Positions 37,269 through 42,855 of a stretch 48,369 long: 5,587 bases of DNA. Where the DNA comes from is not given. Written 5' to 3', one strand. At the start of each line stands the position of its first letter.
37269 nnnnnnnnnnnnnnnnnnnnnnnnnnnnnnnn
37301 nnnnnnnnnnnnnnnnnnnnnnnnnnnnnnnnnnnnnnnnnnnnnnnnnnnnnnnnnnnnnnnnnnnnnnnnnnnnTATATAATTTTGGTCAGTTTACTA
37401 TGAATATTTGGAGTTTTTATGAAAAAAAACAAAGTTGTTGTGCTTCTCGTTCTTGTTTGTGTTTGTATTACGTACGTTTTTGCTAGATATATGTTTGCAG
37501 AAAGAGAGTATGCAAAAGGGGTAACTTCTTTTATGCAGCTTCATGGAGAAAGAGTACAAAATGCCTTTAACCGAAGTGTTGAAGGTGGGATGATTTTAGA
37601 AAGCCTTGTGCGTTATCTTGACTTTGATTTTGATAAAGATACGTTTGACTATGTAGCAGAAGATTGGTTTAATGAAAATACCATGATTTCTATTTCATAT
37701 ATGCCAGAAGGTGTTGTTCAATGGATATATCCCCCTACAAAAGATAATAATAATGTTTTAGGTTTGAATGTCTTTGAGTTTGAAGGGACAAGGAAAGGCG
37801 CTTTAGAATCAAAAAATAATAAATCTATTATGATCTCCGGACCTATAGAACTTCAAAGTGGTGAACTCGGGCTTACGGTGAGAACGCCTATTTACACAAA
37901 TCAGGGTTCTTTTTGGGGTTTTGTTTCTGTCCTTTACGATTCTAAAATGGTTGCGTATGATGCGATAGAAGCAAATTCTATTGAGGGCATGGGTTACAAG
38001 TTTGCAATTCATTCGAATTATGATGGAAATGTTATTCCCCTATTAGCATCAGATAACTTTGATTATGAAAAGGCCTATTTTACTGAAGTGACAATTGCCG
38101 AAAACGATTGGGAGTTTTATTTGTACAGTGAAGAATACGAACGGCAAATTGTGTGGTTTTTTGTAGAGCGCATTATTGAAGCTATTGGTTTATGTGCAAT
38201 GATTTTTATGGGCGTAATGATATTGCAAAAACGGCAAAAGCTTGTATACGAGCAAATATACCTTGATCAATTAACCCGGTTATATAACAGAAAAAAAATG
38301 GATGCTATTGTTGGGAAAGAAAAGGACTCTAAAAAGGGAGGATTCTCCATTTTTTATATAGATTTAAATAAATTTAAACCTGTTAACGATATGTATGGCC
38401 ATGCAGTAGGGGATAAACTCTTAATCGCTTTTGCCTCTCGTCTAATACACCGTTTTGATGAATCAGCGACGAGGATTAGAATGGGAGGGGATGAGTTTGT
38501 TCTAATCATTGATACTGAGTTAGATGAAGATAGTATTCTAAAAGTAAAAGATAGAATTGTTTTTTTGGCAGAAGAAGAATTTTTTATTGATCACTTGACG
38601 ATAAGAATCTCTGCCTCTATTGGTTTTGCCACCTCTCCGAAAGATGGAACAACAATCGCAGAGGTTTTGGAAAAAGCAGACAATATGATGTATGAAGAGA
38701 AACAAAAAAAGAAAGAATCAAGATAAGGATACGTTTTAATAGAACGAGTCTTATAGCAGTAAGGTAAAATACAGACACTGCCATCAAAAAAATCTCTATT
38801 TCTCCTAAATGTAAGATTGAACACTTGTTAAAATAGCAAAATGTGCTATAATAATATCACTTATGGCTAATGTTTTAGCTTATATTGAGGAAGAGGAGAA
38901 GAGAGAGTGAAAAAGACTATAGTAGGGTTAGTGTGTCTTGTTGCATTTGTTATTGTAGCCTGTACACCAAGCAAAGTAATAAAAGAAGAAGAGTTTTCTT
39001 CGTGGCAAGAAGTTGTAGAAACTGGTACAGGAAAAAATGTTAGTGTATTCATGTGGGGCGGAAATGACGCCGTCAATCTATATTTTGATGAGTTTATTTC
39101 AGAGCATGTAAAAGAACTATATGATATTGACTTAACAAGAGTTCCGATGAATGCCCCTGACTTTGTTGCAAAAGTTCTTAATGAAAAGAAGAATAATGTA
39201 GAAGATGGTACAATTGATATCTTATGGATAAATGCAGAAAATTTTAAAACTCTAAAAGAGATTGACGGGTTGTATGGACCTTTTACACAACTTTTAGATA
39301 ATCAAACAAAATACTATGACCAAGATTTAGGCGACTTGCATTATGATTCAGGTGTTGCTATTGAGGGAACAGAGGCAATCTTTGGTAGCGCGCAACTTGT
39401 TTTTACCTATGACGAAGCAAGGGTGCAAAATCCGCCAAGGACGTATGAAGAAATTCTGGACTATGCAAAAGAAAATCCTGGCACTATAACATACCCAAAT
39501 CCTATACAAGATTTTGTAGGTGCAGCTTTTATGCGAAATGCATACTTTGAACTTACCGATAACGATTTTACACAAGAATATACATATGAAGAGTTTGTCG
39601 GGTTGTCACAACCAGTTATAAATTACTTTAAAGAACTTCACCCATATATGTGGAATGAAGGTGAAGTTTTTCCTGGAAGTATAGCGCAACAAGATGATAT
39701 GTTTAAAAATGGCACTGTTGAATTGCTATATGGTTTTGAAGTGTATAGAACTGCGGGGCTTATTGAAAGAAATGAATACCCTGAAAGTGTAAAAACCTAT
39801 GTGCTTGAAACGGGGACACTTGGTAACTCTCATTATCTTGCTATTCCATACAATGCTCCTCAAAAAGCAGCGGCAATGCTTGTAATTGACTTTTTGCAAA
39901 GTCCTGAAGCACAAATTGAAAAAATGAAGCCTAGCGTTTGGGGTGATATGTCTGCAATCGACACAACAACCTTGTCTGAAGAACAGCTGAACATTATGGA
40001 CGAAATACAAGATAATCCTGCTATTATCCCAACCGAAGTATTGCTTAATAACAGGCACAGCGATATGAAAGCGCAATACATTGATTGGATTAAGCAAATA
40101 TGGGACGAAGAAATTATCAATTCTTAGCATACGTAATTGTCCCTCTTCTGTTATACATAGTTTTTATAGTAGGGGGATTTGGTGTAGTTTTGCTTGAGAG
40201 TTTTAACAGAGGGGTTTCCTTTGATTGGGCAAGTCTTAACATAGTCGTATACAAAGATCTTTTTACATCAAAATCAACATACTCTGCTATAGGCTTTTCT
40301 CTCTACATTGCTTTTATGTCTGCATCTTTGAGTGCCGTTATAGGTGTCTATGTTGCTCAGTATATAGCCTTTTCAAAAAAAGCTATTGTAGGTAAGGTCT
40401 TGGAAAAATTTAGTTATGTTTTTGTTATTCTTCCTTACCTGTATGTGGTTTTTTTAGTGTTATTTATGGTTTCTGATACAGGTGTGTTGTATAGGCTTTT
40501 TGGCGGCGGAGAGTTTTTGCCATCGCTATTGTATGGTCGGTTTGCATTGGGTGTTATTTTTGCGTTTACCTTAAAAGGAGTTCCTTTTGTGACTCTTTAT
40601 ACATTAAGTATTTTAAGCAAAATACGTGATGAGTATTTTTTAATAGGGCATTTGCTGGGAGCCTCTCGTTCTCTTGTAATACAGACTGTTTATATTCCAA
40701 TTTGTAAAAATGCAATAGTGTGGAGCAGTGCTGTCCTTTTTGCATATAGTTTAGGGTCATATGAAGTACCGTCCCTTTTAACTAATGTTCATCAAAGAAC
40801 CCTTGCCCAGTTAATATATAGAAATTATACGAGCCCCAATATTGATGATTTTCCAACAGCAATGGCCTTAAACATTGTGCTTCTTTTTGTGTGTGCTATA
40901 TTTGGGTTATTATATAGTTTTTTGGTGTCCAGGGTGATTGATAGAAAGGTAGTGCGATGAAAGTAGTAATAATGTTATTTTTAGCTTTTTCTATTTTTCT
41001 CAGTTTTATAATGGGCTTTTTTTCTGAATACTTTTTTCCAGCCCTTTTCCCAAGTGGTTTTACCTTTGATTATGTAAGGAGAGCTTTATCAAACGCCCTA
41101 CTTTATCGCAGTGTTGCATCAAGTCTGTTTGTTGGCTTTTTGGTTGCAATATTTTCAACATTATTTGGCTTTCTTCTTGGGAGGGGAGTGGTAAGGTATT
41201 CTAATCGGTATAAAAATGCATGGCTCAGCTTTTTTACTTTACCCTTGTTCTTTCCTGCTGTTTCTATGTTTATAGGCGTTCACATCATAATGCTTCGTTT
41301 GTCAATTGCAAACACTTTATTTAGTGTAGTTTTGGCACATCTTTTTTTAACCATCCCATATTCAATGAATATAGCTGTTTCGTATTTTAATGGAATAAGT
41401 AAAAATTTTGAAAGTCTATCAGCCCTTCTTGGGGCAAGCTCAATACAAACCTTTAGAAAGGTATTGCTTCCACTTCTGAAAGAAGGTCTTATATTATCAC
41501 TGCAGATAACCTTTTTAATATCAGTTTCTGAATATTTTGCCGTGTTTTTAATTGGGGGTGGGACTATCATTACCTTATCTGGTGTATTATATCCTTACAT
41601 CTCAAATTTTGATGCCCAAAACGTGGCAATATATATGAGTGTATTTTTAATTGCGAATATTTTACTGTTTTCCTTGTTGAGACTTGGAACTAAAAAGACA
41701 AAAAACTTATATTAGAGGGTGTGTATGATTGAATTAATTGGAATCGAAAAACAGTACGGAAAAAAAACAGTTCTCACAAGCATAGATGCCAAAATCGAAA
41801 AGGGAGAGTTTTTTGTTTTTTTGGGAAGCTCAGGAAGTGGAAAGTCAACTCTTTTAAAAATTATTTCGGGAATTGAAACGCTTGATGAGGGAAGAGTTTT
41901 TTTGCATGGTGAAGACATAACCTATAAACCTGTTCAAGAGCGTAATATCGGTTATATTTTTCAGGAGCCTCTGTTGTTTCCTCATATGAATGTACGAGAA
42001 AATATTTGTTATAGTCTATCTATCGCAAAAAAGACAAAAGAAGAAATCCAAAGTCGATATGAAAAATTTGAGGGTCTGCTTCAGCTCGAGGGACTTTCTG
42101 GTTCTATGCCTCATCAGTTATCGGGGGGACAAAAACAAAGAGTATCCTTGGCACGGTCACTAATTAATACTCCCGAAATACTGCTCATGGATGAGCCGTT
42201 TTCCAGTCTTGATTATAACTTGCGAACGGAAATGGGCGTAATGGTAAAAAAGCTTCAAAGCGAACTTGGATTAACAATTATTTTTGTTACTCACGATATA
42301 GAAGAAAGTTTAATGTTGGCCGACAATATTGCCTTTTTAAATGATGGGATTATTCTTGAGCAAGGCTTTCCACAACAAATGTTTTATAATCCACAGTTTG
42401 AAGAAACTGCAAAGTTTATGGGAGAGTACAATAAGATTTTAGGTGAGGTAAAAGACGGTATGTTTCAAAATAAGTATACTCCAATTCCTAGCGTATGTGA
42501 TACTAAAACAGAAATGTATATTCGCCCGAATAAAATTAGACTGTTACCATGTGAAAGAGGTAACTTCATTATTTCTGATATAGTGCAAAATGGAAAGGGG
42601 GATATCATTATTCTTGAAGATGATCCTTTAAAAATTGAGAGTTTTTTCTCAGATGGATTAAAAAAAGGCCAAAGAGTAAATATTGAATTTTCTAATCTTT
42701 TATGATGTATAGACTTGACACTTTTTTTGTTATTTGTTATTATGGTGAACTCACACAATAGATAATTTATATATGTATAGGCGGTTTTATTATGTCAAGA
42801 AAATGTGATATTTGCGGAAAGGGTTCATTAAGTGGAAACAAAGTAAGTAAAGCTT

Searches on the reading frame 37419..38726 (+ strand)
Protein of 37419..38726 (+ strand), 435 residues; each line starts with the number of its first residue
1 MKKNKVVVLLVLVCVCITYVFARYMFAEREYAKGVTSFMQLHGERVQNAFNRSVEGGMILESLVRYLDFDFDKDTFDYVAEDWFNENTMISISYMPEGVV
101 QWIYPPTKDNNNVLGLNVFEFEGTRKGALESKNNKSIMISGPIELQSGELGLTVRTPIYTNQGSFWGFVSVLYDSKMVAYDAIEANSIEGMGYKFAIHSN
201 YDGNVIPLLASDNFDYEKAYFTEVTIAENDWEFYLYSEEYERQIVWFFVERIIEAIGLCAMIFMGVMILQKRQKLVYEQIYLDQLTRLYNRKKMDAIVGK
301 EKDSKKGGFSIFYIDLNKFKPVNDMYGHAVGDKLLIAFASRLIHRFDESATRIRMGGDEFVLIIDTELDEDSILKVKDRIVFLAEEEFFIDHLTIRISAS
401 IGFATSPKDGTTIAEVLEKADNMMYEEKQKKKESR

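Call 36: search_protein_families(library=pfam, proteins=[window:37419-38726:+], max_evalue=0.001)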
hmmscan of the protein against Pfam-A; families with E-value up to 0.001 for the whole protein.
window:37419-38726:+ (435 aa): 2 families
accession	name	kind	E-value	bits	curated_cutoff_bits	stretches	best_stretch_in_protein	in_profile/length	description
PF00990.26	GGDEF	-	1.5e-32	113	23.8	1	281-433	2-160/161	Diguanylate cyclase, GGDEF domain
PF03924.19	CHASE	-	3.9e-07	30.5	25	1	100-184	67-163/189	CHASE domain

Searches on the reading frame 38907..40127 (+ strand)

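Call 36: search_protein_families(library=pfam, proteins=[window:38907-40127:+], max_evalue=0.001)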
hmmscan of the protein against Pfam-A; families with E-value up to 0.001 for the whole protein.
window:38907-40127:+ (406 aa): 3 families
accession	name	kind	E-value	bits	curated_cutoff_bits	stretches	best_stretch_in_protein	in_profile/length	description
PF13416.11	SBP_bac_8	-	2.1e-15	57.7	27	1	70-371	8-275/279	Bacterial extracellular solute-binding protein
PF01547.30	SBP_bac_1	-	6.6e-09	36.6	26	1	100-336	48-306/307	Bacterial extracellular solute-binding protein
PF13343.11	SBP_bac_6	-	0.00039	20.4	24.6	0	124-336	31-208/245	Bacterial extracellular solute-binding protein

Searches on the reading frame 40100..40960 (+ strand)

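Call 36: search_protein_families(library=pfam, proteins=[window:40100-40960:+], max_evalue=0.001)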
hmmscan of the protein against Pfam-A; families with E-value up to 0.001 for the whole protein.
window:40100-40960:+ (286 aa): 1 family
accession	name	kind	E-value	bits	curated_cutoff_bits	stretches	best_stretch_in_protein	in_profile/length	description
PF00528.27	BPD_transp_1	-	4.5e-10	40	26.4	1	80-279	3-182/184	Binding-protein-dependent transport system inner membrane component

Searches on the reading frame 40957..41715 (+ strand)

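Call 36: search_protein_families(library=pfam, proteins=[window:40957-41715:+], max_evalue=0.001)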
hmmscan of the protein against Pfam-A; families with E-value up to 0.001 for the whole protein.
window:40957-41715:+ (252 aa): 1 family
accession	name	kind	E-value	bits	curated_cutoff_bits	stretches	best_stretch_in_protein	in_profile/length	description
PF00528.27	BPD_transp_1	-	1.6e-10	41.4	26.4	1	68-241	2-175/184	Binding-protein-dependent transport system inner membrane component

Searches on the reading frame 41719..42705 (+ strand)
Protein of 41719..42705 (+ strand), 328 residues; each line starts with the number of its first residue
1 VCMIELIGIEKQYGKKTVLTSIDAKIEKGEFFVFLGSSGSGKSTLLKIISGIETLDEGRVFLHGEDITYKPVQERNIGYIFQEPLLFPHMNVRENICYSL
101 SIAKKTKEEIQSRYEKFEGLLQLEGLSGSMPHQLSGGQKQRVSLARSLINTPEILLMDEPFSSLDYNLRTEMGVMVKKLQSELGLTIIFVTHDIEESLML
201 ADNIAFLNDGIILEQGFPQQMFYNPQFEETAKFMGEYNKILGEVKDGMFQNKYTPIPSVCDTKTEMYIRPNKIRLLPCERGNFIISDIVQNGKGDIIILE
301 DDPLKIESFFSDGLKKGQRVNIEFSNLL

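Call 36: search_protein_families(library=pfam, proteins=[window:41719-42705:+], max_evalue=0.001)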
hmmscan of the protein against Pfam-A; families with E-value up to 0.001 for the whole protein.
window:41719-42705:+ (328 aa): 4 families
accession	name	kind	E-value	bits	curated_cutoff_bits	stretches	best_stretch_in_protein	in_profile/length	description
PF00005.33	ABC_tran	-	1.5e-34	119.9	25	1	20-161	2-136/137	ABC transporter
PF13304.12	AAA_21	-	1.3e-08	35.7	27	1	132-194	236-300/304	AAA domain, putative AbiEii toxin, Type IV TA system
PF03193.22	RsgA_GTPase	-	0.00036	20.9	30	1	16-55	94-132/174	RsgA GTPase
PF02463.25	SMC_N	-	0.00085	19.2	40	0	30-193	25-200/220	RecF/RecN/SMC N terminal domain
